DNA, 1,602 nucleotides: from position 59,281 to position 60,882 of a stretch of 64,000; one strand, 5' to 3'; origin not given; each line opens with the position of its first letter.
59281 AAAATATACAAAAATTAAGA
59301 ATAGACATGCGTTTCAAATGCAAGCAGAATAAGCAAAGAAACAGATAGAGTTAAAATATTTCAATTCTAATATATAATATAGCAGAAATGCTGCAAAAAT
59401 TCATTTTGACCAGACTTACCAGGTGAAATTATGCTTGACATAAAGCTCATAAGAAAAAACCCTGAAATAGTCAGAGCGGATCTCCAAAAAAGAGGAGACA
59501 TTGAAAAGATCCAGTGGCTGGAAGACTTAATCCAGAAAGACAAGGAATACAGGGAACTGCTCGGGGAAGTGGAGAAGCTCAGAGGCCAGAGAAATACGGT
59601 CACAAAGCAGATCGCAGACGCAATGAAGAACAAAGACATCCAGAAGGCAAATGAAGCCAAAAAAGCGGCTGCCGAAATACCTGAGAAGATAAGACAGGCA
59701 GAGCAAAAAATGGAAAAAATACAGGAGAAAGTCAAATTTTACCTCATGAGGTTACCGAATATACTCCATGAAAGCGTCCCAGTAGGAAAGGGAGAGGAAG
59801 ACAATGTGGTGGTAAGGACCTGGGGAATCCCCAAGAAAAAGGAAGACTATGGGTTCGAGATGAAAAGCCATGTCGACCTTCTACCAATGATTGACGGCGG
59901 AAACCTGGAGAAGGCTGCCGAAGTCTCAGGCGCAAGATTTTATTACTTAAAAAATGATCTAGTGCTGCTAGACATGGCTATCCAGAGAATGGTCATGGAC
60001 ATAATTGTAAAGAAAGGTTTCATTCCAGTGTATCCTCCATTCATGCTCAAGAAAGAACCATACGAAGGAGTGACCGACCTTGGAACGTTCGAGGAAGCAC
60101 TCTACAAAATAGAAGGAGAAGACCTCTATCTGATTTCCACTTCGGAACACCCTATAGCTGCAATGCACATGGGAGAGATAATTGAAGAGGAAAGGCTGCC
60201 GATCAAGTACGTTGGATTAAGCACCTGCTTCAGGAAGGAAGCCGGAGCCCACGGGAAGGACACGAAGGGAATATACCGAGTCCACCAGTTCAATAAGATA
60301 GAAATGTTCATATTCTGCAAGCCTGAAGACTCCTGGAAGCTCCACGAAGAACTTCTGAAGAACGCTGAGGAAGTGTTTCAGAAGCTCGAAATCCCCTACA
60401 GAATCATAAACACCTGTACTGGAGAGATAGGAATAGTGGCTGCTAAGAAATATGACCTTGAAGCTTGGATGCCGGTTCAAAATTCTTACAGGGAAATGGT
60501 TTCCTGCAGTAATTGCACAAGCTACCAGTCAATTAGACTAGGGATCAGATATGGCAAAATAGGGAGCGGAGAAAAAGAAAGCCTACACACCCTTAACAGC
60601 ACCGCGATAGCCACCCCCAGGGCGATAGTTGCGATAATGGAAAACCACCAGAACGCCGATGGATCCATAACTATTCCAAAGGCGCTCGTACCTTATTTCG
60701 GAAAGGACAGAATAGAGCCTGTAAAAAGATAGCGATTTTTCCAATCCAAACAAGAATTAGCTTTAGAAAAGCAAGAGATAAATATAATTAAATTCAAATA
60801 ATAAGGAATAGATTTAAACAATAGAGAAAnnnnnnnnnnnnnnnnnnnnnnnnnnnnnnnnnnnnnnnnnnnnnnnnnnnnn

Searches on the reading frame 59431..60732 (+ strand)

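Call 27: search_protein_families(library=pfam, proteins=[window:59431-60732:+], max_evalue=0.00001)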
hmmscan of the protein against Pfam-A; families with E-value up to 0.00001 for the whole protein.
window:59431-60732:+ (433 aa): 2 families
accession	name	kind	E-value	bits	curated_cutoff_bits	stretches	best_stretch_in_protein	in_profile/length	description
PF00587.30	tRNA-synt_2b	-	6.4e-43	147.3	29.3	1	228-406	7-179/179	tRNA synthetase class II core domain (G, H, P, S and T)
PF02403.27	Seryl_tRNA_N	-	7.3e-24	84.5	28.2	1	1-111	1-107/108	Seryl-tRNA synthetase N-terminal domain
